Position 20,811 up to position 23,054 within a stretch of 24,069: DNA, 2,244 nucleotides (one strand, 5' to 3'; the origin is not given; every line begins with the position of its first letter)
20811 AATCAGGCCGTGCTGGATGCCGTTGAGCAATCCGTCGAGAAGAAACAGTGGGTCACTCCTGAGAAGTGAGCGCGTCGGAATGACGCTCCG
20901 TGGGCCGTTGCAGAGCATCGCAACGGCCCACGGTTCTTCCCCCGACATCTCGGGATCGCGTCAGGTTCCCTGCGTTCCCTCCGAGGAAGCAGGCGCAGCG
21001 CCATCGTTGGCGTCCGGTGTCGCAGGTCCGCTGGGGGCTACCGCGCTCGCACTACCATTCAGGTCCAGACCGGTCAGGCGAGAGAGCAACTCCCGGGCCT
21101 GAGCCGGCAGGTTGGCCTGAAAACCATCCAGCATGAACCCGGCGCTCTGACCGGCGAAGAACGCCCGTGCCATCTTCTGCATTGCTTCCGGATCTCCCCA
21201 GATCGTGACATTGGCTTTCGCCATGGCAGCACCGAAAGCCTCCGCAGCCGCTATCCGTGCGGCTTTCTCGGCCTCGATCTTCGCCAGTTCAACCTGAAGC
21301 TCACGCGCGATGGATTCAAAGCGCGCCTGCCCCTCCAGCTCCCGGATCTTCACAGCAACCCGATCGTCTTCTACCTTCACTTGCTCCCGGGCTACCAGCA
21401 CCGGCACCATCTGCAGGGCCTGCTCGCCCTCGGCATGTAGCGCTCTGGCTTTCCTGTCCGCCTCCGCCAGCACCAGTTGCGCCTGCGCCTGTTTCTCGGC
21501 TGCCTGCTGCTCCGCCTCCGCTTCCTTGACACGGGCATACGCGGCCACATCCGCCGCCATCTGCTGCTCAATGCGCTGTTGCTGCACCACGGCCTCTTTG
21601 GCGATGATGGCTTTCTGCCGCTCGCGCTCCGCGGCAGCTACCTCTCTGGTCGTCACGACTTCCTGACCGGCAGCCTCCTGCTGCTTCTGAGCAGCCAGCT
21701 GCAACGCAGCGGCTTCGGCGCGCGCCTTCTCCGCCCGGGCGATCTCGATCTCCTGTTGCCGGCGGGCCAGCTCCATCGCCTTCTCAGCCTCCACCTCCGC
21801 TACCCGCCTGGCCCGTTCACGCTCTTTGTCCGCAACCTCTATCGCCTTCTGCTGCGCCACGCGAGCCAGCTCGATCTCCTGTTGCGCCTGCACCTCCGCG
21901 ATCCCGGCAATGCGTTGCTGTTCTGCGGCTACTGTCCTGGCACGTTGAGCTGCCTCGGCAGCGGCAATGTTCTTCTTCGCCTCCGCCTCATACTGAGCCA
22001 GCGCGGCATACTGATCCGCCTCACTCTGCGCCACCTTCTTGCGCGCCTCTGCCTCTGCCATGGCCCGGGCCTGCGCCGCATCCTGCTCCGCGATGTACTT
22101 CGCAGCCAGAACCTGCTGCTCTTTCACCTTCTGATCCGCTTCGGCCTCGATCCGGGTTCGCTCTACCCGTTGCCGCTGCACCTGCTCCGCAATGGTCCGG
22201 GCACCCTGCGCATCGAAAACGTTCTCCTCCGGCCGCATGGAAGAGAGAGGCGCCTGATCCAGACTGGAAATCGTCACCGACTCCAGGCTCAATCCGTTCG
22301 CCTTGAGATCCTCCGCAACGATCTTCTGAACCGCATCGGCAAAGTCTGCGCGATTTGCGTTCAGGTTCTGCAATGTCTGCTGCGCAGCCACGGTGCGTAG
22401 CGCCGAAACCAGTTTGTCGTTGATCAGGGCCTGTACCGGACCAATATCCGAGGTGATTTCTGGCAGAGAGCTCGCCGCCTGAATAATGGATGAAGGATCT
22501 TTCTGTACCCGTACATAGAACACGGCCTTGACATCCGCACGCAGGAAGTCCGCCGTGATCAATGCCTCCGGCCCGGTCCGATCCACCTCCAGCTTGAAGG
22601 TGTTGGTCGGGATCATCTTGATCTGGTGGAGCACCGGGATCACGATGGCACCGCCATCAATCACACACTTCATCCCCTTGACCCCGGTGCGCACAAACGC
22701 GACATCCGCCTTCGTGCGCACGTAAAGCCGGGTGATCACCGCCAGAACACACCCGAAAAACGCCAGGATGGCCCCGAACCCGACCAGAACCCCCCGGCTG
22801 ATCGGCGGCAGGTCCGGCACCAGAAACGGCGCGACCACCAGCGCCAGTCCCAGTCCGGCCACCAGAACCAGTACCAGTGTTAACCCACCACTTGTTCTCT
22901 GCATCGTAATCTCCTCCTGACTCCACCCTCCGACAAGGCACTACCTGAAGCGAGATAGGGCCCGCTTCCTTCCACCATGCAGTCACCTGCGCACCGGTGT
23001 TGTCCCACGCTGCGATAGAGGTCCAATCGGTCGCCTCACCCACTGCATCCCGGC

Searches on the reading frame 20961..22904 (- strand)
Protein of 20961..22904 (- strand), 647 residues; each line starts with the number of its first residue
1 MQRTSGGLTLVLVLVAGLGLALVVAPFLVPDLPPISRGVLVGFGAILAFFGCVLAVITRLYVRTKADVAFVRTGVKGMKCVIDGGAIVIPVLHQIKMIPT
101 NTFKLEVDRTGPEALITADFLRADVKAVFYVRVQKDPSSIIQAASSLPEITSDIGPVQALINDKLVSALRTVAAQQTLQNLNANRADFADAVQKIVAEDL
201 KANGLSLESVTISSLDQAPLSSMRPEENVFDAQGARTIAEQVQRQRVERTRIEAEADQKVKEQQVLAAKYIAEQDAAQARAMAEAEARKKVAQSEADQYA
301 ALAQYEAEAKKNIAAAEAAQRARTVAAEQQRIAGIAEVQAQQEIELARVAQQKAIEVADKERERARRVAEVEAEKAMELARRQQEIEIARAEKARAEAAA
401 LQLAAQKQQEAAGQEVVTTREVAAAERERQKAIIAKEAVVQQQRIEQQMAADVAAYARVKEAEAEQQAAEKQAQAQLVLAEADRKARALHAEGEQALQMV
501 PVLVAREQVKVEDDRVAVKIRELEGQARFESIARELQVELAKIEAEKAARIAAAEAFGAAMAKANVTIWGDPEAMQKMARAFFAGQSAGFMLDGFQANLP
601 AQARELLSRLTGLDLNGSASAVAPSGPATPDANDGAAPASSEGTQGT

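Call 11: search_protein_families(library=pfam, proteins=[window:20961-22904:-], max_evalue=0.001)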
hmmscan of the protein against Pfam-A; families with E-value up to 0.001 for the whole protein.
window:20961-22904:- (647 aa): 1 family
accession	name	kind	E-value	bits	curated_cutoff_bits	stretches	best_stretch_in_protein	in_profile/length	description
PF01145.31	Band_7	-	1.5e-20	74.4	23.6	1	73-254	14-176/176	SPFH domain / Band 7 family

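Call 75: search_protein_families(library=padloc, proteins=[window:20961-22904:-], max_evalue=0.00001)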
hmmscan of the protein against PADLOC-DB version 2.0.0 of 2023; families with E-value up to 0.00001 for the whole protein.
window:20961-22904:- (647 aa): 0 families

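Call 76: search_protein_families(library=phrogs, proteins=[window:20961-22904:-], max_evalue=0.00001)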
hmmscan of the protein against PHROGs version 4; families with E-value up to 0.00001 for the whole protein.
window:20961-22904:- (647 aa): 0 families
